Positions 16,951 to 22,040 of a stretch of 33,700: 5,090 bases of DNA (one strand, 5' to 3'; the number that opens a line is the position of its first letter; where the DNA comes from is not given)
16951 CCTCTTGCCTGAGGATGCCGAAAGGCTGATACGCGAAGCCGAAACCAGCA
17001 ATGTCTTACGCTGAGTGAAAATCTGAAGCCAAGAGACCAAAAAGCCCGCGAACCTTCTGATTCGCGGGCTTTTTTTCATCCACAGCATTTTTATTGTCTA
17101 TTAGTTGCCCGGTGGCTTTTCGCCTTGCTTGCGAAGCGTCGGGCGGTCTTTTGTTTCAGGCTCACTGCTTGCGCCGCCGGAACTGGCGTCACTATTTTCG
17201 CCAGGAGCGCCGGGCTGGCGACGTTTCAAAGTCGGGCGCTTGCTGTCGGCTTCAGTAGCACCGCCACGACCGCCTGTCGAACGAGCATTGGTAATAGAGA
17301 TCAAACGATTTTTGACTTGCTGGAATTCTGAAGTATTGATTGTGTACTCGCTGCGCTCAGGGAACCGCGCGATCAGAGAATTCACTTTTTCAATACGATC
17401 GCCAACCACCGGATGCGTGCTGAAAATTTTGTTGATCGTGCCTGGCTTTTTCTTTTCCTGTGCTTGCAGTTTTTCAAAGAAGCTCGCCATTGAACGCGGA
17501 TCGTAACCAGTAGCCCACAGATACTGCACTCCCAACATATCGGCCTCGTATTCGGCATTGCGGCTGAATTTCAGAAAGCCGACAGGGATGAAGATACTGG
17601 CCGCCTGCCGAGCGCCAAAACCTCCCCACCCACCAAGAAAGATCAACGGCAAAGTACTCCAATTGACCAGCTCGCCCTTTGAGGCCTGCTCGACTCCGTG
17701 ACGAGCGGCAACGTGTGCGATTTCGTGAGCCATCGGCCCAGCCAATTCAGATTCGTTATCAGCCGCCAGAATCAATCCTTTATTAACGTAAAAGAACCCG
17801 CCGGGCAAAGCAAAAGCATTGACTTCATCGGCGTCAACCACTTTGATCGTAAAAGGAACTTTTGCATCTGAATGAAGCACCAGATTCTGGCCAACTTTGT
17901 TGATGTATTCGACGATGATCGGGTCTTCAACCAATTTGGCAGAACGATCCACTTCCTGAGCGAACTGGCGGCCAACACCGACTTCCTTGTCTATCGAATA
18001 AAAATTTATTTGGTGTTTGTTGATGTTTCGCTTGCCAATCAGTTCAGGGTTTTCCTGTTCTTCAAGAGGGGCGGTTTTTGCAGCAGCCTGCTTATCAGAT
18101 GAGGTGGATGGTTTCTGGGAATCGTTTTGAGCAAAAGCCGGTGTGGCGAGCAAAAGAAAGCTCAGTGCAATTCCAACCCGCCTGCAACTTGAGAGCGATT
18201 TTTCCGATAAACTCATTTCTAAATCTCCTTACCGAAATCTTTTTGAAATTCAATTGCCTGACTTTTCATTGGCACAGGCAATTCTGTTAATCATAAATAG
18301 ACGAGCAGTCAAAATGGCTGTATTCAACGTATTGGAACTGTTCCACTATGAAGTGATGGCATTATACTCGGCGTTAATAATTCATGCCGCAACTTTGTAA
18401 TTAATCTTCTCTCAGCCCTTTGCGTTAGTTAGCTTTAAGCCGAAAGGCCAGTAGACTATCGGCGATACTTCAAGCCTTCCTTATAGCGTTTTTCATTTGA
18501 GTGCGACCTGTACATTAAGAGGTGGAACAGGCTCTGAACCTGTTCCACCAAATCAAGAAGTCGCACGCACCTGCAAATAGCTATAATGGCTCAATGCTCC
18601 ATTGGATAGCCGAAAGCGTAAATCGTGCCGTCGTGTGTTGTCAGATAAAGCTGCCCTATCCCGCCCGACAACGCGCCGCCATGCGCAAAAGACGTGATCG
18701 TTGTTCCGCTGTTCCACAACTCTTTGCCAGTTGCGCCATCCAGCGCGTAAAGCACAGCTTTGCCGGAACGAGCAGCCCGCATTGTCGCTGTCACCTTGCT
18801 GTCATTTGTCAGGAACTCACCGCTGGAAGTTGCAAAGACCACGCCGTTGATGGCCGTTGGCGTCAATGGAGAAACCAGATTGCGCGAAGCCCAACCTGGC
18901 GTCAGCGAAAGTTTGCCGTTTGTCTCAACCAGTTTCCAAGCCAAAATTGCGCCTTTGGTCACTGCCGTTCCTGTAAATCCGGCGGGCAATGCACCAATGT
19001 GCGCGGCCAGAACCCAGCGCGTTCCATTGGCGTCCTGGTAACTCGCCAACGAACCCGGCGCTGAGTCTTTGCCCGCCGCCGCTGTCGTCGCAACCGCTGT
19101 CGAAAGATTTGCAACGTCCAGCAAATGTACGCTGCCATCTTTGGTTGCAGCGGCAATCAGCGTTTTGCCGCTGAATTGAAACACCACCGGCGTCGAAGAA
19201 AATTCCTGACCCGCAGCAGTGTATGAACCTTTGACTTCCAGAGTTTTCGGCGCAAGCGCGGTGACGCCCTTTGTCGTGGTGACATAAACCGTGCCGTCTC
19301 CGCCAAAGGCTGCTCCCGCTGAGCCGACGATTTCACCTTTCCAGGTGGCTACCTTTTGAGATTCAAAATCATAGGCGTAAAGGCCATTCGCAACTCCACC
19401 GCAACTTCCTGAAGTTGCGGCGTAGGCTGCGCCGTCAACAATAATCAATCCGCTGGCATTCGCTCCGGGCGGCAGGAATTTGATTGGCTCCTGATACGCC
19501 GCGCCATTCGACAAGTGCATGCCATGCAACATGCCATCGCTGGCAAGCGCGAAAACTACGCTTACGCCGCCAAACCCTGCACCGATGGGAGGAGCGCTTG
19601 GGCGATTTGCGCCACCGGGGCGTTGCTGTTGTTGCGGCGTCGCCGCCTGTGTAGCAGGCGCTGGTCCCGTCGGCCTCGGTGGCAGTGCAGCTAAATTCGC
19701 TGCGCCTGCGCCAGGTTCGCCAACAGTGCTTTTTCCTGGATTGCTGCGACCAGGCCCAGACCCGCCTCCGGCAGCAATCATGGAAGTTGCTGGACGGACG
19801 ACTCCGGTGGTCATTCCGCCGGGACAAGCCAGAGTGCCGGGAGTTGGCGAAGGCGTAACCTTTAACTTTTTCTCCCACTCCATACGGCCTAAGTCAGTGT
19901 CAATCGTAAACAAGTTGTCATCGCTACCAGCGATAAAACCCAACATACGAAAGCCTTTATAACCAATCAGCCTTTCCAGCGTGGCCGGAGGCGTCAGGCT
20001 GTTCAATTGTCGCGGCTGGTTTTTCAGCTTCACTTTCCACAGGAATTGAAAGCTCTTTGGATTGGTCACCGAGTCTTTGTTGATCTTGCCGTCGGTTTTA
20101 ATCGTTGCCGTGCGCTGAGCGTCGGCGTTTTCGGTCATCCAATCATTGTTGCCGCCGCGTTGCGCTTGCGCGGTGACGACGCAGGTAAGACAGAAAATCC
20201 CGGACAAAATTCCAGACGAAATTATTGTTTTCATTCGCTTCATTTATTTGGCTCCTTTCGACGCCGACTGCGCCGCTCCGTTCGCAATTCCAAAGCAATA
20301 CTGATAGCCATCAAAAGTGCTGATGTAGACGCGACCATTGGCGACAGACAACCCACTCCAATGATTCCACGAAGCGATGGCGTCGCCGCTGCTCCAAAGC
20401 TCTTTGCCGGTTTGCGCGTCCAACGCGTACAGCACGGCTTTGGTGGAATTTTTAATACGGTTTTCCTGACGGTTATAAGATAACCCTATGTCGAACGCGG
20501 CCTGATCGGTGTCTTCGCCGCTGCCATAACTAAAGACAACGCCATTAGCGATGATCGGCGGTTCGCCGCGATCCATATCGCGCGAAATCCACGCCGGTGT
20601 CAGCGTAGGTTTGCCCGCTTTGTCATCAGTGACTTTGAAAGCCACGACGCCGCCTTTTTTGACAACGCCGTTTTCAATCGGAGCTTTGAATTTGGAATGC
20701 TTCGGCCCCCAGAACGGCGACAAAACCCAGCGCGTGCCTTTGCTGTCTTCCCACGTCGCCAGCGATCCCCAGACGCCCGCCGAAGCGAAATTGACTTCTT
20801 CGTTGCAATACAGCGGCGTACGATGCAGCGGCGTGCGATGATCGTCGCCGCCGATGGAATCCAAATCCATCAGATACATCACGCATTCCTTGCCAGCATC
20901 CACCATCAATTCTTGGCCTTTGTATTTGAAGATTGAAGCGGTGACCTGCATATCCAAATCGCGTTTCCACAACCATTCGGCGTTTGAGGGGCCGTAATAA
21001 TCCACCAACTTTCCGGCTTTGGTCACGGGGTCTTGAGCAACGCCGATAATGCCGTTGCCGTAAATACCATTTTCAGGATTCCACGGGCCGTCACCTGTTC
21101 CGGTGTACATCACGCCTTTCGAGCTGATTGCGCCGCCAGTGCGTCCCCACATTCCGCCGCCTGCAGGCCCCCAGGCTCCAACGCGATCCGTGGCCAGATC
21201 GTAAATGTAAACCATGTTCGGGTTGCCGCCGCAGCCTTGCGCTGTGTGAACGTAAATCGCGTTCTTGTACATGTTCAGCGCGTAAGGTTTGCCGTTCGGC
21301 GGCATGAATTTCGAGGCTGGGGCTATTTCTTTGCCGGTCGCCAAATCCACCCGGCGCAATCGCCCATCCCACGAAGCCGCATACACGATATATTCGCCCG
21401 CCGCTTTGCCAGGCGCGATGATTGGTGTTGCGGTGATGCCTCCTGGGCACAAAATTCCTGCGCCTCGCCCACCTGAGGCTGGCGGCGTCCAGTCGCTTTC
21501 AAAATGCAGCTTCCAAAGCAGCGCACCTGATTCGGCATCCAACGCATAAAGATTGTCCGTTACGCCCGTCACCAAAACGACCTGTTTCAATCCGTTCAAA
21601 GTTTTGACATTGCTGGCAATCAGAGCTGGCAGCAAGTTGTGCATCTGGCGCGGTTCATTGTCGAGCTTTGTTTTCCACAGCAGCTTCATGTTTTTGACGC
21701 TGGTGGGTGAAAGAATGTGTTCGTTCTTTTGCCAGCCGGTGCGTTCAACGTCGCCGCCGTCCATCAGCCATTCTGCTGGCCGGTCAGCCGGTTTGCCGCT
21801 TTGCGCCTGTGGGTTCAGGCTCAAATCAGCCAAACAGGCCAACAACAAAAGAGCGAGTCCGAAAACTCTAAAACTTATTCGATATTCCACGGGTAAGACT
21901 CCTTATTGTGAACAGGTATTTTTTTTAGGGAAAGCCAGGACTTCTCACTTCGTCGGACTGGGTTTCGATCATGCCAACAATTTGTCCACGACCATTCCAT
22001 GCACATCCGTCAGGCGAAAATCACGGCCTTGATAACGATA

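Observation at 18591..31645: Seven-gene, fully exported locus: two divergent DUF1549-DUF1553 + DUF1501 pairs around an NHL propeller, followed by tandem PQQ-like propellers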

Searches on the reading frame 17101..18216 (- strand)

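Call 7: search_protein_families(library=pfam, proteins=[window:17101-18216:-], max_evalue=0.001)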
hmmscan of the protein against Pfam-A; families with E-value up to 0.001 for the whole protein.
window:17101-18216:- (371 aa): 1 family
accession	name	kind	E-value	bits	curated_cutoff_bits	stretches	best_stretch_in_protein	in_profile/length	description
PF01435.24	Peptidase_M48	-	1.3e-30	107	20.3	1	106-280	8-184/186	Peptidase family M48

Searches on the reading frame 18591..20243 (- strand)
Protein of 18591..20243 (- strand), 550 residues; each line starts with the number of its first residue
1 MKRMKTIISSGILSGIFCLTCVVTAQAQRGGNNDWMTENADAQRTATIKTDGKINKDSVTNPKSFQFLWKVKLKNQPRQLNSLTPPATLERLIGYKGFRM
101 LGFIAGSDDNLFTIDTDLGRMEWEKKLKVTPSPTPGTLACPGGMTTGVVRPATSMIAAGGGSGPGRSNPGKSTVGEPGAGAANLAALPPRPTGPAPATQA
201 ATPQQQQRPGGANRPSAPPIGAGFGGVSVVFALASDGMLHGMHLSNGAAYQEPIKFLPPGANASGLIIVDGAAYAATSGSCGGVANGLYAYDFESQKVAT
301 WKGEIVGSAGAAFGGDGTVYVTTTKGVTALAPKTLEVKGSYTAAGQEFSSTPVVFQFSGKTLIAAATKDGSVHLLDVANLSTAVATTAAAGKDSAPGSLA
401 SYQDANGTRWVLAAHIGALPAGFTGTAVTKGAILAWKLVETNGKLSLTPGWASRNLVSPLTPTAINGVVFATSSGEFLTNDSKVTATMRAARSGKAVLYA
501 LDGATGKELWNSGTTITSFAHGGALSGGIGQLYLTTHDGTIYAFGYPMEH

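Call 4: search_protein_families(library=pfam, proteins=[window:18591-20243:-], max_evalue=0.01)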
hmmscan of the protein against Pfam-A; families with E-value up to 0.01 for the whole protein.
window:18591-20243:- (550 aa): 2 families
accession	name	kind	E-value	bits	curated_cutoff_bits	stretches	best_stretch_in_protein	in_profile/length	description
PF13360.13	PQQ_2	-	6.2e-07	29.7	27.6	0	491-544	38-88/233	Outer membrane protein assembly factor BamB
PF13570.13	Beta-prop_ACSF4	-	0.00026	20.9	133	0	283-377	110-202/329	Beta-alanine-activating enzyme, beta-propeller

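Call 5: search_protein_families(library=ncbifam, proteins=[window:18591-20243:-], max_evalue=0.01)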
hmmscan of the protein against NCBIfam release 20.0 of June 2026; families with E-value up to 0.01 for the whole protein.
window:18591-20243:- (550 aa): 0 families

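Call 30: search_protein_families(library=pfam, proteins=[window:18591-20243:-], max_evalue=10)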
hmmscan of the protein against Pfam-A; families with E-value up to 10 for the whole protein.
window:18591-20243:- (550 aa): 3 families
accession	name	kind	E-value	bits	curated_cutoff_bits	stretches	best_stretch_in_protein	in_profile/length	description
PF13360.13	PQQ_2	-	6.2e-07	29.7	27.6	3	491-544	38-88/233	Outer membrane protein assembly factor BamB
PF13570.13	Beta-prop_ACSF4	-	0.00026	20.9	133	1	283-377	110-202/329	Beta-alanine-activating enzyme, beta-propeller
PF20067.5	SSL_N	-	0.27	11.6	18.9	1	530-543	32-45/46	Strictosidine synthase-like, N-terminal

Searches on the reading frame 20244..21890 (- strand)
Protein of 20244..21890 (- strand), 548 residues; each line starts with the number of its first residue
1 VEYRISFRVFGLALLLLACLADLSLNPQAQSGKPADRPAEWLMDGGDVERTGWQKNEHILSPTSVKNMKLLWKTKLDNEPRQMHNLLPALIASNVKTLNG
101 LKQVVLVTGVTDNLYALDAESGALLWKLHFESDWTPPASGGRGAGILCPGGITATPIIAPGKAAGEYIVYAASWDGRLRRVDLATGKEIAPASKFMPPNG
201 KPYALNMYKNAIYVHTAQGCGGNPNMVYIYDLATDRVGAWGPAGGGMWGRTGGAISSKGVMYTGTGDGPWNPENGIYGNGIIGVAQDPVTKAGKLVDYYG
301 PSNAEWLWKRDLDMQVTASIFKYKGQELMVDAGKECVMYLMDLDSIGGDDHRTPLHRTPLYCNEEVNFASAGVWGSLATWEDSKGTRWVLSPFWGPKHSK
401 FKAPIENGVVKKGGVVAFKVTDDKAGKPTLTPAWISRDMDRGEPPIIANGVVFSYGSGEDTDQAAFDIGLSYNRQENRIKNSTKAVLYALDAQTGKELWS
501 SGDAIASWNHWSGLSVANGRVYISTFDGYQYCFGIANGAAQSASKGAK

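Call 4: search_protein_families(library=pfam, proteins=[window:20244-21890:-], max_evalue=0.01)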
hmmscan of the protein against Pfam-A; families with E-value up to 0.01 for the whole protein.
window:20244-21890:- (548 aa): 3 families
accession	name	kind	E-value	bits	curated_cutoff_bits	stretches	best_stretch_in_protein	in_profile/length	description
PF13360.13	PQQ_2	-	6.9e-11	42.7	27.6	1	102-187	33-94/233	Outer membrane protein assembly factor BamB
PF01011.28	PQQ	-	2.2e-07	30.4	26.7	1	43-189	3-137/595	Glucose/ethanol/alcohol dehydrogenase, beta-propeller domain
PF13570.13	Beta-prop_ACSF4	-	1.3e-06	28.5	133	0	484-540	28-83/329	Beta-alanine-activating enzyme, beta-propeller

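Call 5: search_protein_families(library=ncbifam, proteins=[window:20244-21890:-], max_evalue=0.01)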
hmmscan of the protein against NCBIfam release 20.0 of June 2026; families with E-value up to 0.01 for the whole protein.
window:20244-21890:- (548 aa): 3 families
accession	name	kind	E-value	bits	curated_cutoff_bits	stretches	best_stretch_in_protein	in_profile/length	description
TIGR04528.1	acido_non_PQQ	subfamily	1.7e-07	30.4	650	1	40-146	5-100/493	acido-empty-quinoprotein group A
TIGR03300.1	assembly_YfgL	equivalog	6.4e-07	28.4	285.2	0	484-533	288-335/377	outer membrane protein assembly factor BamB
NF008351.0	PRK11138.1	equivalog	3.7e-05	22.4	423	0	68-130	89-148/394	outer membrane protein assembly factor BamB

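Call 14: find_encoding_contigs(protein=window:20244-21890:-, flank=10000, max_places=6)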
Protein window:20244-21890:- (548 aa): no gene with exactly this product is on record in the collection.

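Call 30: search_protein_families(library=pfam, proteins=[window:20244-21890:-], max_evalue=10)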
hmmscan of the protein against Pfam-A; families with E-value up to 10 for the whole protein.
window:20244-21890:- (548 aa): 4 families
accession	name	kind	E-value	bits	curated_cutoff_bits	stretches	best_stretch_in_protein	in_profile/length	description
PF13360.13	PQQ_2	-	6.9e-11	42.7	27.6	2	102-187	33-94/233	Outer membrane protein assembly factor BamB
PF01011.28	PQQ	-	2.2e-07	30.4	26.7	2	43-189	3-137/595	Glucose/ethanol/alcohol dehydrogenase, beta-propeller domain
PF13570.13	Beta-prop_ACSF4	-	1.3e-06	28.5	133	1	484-540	28-83/329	Beta-alanine-activating enzyme, beta-propeller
PF21973.2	DUF6925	-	0.054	13.3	27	1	459-505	111-158/300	Family of unknown function (DUF6925)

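Call 33: find_related_loci(query=A3, collection=metagenome_contigs, flank=10000)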
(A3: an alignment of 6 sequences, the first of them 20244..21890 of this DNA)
Query A3 (548 aa) in metagenome_contigs; peptide patterns used: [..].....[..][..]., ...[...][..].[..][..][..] (x = any residue, [..] = any of these).
600 stretches matched a pattern (row limit reached: there are more); 312 encode a relative of the query (tblastn E <= 1e-3); the best 80 are kept; 79 distinct loci.
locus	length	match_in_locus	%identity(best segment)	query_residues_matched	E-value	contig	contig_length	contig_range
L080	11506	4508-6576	80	3-548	0e+0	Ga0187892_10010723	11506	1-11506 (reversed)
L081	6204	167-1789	80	1-548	0e+0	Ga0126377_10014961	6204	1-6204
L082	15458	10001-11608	78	1-542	0e+0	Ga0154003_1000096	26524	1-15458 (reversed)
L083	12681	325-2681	82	12-543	0e+0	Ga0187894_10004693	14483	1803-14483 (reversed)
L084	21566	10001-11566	83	19-544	0e+0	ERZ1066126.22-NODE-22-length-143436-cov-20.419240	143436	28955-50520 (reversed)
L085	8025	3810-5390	75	19-543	0e+0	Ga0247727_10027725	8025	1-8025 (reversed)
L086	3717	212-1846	72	3-548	0e+0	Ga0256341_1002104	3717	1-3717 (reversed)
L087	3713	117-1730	76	1-544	0e+0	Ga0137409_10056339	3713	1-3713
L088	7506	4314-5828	75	37-543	0e+0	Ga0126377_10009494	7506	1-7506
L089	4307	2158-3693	74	27-544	0e+0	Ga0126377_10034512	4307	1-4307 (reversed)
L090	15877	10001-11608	74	3-545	0e+0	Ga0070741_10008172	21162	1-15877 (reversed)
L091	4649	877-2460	72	14-543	0e+0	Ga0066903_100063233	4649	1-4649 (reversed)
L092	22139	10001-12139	72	3-543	0e+0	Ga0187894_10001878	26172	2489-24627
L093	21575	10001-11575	72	12-543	0e+0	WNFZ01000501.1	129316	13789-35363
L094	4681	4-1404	80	76-543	0e+0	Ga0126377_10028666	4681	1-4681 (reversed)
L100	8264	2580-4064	72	39-535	0e+0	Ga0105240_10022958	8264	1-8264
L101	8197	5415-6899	72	39-535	0e+0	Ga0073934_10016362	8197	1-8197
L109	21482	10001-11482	72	39-534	0e+0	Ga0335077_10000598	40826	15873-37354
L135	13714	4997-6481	69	39-535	0e+0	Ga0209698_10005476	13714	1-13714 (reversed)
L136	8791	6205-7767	66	6-535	0e+0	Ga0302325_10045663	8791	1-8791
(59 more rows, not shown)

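Call 36: search_solved_structures(query=A3, max_evalue=1, show_alignments=1)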
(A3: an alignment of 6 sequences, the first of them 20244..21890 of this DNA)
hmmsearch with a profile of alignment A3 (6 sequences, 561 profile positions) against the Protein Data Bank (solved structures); distinct sequences matched with E-value up to 1: 14.
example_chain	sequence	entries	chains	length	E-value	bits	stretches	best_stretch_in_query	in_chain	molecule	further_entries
7awy_A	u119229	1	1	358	2.1e-06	29.8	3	280-379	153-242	Scone-R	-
7awz_A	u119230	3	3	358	8.5e-05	24.5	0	292-355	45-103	Scone-E | SconeE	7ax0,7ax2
9m2c_A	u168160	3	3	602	0.0064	18.3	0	503-523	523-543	PQQ-binding-like beta-propeller repeat protein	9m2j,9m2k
22vi_A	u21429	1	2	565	0.0096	17.7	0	102-134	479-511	Quinohemoprotein alcohol dehydrogenase ADH-IIG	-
6tjd_A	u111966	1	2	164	0.065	15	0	283-330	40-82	Cake4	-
6tje_A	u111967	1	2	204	0.069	14.9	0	283-320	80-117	Cake5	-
6tjc_A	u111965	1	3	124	0.11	14.2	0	294-354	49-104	Cake3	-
8pra_A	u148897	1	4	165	0.12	14.1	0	280-319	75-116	Cell surface protein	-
8prs_A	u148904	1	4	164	0.2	13.4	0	280-319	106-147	nvBagel4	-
3hxj_A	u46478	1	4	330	0.2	13.4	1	293-354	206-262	Pyrrolo-quinoline quinone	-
6tjb_A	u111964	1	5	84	0.41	12.4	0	295-354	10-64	Cake2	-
8prl_A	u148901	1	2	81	0.51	12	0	290-319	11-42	Cell surface protein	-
8pr9_A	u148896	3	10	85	0.61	11.8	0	280-319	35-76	Cell surface protein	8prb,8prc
8pro_A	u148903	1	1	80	1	11.1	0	280-319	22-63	Cell surface protein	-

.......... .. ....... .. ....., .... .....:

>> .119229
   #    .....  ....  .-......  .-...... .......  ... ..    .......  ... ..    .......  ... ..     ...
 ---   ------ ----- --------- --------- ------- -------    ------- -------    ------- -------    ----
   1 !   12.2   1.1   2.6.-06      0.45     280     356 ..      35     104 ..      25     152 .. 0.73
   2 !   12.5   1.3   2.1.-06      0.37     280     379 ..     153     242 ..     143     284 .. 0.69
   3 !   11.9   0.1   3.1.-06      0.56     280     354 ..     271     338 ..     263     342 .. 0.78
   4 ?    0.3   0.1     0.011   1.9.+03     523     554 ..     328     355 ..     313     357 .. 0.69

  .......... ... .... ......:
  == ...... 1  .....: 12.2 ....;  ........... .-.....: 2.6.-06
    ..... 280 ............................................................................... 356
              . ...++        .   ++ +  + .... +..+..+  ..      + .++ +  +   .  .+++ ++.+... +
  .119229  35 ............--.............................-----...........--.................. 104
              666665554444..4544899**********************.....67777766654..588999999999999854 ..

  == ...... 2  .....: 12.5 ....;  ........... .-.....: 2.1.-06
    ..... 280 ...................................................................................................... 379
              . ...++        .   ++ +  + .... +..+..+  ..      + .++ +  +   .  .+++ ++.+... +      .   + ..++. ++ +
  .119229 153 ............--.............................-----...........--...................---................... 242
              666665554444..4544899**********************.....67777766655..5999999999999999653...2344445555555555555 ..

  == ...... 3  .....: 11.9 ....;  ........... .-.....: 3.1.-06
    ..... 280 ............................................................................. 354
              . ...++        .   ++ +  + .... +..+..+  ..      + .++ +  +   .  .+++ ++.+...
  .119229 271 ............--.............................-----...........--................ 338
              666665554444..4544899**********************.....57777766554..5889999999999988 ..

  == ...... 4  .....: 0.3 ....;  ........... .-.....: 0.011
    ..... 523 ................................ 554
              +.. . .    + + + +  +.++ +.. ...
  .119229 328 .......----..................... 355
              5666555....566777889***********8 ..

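Call 41: search_protein_families(library=pfam, proteins=[L135:6429-7256:+, L100:6346-6882:+, L101:1640-5263:+, L136:4637-5896:-, L109:14303-15184:+], max_evalue=0.001)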
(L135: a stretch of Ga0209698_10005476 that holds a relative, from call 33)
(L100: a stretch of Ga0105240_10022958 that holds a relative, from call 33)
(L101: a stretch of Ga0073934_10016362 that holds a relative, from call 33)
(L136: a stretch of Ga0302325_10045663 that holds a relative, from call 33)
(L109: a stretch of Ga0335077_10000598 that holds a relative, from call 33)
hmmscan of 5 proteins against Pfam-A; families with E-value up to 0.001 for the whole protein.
L135:6429-7256:+ (275 aa): 2 families
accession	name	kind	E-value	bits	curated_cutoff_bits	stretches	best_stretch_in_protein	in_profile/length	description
PF13472.12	Lipase_GDSL_2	-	1.3e-22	81.6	32.9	1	113-260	31-178/178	GDSL-like Lipase/Acylhydrolase family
PF00657.28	Lipase_GDSL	-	1.5e-10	42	23.6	1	118-262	37-205/208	GDSL-like Lipase/Acylhydrolase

L100:6346-6882:+ (178 aa): 1 family
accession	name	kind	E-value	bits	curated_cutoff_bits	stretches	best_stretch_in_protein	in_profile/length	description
PF12836.13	HHH_3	-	5.4e-14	52.5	27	1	115-175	4-64/65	Helix-hairpin-helix motif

L101:1640-5263:+ (1207 aa): 5 families
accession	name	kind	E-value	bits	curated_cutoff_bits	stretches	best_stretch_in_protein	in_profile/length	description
PF25183.1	OMP_b-brl_4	-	2.6e-144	483.1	30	1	244-1198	2-836/838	Outer membrane beta barrel domain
PF13620.12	CarboxypepD_reg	-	7.9e-19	68.2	32.3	1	29-109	1-80/82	Carboxypeptidase regulatory-like domain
PF13715.12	CarbopepD_reg_2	-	3.3e-08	33.9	32.2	1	30-106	1-73/88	CarboxypepD_reg-like domain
PF17210.9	SdrD_B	-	2.8e-05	24.7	29.7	1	36-115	18-97/112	SdrD B-like domain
PF17802.7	SpaA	-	0.0005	20.6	23.1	0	29-80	2-56/91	Prealbumin-like fold domain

L136:4637-5896:- (419 aa): 0 families

L109:14303-15184:+ (293 aa): 1 family
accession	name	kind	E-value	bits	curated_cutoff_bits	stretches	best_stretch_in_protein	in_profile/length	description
PF06439.18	3keto-disac_hyd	-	7.1e-29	101.6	26.8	1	53-290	1-187/187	3-keto-disaccharide hydrolase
